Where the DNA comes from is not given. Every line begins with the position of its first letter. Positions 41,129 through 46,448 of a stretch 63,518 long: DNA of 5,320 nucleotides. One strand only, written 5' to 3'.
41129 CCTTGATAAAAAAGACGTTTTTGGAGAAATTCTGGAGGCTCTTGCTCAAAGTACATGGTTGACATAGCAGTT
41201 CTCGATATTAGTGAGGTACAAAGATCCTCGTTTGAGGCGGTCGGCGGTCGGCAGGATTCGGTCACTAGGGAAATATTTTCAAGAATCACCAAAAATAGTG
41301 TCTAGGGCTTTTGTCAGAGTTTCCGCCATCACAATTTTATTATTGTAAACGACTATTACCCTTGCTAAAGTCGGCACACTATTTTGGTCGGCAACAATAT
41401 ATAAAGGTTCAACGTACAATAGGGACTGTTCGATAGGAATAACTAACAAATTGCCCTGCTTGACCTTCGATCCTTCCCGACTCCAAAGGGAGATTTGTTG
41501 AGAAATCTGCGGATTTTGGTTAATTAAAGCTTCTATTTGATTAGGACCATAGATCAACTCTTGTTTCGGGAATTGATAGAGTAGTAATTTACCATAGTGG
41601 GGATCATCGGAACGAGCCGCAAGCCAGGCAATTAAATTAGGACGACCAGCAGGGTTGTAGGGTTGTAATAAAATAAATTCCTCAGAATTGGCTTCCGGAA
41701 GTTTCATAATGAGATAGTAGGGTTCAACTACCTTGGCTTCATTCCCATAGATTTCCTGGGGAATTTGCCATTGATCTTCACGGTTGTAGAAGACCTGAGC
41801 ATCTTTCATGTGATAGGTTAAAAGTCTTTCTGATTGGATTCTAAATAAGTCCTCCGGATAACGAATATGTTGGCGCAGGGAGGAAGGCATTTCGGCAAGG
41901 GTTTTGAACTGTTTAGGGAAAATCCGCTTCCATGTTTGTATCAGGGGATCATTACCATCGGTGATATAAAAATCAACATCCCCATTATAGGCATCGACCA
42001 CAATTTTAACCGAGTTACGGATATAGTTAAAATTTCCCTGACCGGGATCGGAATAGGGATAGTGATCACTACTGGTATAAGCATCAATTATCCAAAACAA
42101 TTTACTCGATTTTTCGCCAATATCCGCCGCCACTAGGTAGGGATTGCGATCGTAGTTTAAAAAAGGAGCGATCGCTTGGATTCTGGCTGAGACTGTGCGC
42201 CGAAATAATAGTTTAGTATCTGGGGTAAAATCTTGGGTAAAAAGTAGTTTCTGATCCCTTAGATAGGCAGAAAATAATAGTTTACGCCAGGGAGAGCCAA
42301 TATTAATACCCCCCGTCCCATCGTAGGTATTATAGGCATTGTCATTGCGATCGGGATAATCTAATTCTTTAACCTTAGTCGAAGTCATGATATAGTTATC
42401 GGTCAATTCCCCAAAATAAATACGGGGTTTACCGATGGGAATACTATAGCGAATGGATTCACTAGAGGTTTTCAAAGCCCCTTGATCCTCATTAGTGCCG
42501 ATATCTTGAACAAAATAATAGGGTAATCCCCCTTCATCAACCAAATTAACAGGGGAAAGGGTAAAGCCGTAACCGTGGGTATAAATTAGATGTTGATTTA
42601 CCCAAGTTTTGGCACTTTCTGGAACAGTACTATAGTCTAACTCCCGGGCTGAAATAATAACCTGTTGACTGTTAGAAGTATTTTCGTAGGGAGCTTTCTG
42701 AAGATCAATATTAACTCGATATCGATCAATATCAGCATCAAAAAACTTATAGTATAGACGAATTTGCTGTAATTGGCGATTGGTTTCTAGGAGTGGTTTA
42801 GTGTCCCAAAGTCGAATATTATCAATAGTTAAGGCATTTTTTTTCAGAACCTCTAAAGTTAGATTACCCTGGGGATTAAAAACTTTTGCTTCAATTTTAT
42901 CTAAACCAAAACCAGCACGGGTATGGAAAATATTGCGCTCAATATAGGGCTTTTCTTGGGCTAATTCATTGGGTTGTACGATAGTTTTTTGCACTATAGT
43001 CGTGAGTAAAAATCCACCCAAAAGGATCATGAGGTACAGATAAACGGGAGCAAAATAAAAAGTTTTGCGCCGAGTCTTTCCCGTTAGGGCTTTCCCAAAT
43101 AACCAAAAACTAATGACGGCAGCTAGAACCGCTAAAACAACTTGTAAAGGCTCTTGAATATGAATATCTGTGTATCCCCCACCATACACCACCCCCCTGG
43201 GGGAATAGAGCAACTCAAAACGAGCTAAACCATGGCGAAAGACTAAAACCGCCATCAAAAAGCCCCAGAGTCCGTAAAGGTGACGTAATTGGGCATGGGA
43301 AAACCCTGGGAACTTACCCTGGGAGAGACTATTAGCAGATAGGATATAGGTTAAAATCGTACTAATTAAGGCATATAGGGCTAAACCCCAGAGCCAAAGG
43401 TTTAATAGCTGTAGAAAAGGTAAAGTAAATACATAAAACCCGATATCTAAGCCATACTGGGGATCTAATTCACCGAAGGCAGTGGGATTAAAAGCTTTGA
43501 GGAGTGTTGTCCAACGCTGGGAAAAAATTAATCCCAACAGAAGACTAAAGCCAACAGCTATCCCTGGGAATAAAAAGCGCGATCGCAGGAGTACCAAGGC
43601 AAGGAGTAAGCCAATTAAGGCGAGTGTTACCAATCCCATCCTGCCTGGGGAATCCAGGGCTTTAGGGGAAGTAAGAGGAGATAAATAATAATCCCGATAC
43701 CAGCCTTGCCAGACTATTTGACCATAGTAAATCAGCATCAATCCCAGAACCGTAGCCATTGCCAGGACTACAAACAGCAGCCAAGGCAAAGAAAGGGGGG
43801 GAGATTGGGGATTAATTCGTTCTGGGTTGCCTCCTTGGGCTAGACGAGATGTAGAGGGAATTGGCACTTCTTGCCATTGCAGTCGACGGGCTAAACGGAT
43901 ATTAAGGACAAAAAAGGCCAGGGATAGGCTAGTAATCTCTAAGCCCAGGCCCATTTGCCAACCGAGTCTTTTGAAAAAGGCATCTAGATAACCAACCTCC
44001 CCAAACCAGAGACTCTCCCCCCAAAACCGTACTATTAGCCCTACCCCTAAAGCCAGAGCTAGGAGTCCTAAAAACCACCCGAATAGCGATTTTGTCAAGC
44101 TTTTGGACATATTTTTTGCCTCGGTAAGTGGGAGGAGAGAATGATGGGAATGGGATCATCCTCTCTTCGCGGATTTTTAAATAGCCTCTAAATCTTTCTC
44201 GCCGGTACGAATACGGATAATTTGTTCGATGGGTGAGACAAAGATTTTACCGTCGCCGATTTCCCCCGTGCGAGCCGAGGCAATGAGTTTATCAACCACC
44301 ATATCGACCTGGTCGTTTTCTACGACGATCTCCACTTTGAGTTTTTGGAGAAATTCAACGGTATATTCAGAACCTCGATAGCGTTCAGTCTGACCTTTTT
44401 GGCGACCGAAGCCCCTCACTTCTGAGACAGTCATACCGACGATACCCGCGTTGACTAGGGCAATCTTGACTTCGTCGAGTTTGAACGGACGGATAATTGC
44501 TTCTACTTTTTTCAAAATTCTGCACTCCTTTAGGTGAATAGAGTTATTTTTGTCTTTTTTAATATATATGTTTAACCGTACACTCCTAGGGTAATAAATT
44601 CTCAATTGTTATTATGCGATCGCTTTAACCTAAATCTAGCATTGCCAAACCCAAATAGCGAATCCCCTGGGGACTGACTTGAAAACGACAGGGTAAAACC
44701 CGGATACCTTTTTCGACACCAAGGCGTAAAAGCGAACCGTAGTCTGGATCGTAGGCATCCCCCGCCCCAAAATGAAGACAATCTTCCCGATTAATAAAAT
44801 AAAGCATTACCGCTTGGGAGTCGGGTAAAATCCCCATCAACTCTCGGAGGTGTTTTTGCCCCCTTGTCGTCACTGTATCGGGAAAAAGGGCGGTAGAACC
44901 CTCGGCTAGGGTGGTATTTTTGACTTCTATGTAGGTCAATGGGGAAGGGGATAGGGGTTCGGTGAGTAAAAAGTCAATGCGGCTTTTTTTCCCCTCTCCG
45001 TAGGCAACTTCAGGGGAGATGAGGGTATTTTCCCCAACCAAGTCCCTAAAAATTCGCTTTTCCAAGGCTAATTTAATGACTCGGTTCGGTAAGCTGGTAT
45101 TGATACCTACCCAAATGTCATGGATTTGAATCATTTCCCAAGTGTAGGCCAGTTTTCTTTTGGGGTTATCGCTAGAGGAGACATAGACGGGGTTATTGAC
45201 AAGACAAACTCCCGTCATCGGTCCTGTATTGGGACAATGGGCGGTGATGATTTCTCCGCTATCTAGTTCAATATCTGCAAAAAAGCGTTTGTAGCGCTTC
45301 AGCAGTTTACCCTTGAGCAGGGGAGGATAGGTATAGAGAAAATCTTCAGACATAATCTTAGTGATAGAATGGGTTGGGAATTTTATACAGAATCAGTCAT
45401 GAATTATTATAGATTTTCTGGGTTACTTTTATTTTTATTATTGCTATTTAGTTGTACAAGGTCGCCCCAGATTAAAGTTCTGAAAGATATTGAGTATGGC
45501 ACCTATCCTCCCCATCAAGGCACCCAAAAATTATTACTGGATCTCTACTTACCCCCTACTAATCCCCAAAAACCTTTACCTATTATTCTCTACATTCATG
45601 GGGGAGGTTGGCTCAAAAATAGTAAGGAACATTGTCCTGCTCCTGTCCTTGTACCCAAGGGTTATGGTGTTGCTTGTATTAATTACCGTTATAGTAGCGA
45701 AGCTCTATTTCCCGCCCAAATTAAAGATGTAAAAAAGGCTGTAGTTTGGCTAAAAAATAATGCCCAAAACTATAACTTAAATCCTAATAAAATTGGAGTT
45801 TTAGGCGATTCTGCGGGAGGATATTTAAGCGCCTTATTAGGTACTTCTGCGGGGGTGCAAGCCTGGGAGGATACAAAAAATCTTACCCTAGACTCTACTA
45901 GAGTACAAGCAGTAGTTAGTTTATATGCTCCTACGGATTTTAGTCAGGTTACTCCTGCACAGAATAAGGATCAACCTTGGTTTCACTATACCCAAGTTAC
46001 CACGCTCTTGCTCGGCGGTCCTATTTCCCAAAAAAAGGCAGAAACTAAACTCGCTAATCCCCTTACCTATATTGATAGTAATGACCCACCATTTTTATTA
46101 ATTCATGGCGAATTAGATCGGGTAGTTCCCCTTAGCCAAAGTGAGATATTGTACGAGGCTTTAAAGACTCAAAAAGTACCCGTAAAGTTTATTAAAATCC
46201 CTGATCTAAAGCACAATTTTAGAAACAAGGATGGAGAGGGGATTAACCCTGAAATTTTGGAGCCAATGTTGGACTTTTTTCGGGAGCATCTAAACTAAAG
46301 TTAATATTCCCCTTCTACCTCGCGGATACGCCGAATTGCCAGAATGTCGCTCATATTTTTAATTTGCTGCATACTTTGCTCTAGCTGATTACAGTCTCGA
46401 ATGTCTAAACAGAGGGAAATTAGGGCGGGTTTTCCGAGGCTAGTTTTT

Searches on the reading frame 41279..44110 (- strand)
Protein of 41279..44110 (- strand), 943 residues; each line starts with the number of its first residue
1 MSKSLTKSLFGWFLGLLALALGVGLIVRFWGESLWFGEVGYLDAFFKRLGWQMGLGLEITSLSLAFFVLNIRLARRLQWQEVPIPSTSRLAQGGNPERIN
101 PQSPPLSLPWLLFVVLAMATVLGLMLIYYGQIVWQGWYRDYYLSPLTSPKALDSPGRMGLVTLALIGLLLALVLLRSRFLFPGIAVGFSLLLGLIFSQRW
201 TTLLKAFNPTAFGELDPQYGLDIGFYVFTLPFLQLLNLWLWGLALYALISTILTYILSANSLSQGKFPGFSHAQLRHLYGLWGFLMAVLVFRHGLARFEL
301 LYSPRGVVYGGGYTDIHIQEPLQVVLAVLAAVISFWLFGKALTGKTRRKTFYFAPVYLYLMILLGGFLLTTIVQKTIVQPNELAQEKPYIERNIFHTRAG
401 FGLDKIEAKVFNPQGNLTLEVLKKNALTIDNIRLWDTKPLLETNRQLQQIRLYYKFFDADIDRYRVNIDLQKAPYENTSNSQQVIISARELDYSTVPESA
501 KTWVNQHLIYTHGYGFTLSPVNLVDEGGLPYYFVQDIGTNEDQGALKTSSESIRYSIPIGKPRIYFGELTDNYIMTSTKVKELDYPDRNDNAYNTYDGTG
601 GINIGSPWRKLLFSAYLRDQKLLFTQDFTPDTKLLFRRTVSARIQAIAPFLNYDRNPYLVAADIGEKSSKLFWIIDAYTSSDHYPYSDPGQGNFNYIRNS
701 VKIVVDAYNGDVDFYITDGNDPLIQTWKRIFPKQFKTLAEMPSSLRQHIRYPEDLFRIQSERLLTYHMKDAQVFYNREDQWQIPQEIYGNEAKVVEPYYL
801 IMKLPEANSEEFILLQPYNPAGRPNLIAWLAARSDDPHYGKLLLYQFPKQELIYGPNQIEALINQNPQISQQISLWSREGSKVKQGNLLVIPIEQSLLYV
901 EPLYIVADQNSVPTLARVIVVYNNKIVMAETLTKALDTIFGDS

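Call 18: search_protein_families(library=pfam, proteins=[window:41279-44110:-], max_evalue=0.0001)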
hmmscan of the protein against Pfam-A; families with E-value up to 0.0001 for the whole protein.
window:41279-44110:- (943 aa): 1 family
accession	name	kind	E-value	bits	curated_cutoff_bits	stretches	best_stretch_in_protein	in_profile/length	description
PF03699.18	UPF0182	-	1.2e-291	969.9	27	1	14-876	6-770/770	Uncharacterised protein family (UPF0182)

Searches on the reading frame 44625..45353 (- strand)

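Call 18: search_protein_families(library=pfam, proteins=[window:44625-45353:-], max_evalue=0.0001)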
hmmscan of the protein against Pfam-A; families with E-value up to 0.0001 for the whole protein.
window:44625-45353:- (242 aa): 2 families
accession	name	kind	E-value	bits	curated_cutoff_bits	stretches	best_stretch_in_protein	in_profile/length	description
PF03749.19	SfsA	-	8.3e-38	129.8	22.8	1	88-229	2-137/138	Sugar fermentation stimulation protein RE domain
PF17746.7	SfsA_N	-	5.4e-24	84.5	25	1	18-84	1-63/63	SfsA N-terminal OB domain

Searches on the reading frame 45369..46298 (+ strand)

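Call 18: search_protein_families(library=pfam, proteins=[window:45369-46298:+], max_evalue=0.0001)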
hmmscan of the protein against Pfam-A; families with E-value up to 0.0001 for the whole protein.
window:45369-46298:+ (309 aa): 7 families
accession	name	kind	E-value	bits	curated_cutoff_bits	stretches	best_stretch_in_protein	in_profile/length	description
PF20434.5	BD-FAE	-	2.9e-62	210.4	26.8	1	57-265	1-215/215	BD-FAE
PF07859.19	Abhydrolase_3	-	5.6e-25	88.8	25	1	73-284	1-208/210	alpha/beta hydrolase fold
PF00326.27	Peptidase_S9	-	2e-16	60.5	22.6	1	216-309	118-211/213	Prolyl oligopeptidase family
PF00135.34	COesterase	-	3.7e-10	39.8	27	1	55-160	86-203/515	Carboxylesterase family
PF01738.24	DLH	-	7.3e-06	26.2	21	0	228-295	132-200/217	Dienelactone hydrolase family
PF00561.26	Abhydrolase_1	-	8.1e-06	26.1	25.8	0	71-209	1-127/245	alpha/beta hydrolase fold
PF12146.15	Hydrolase_4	-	5.2e-05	23.1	27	0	240-275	192-227/239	Serine aminopeptidase, S33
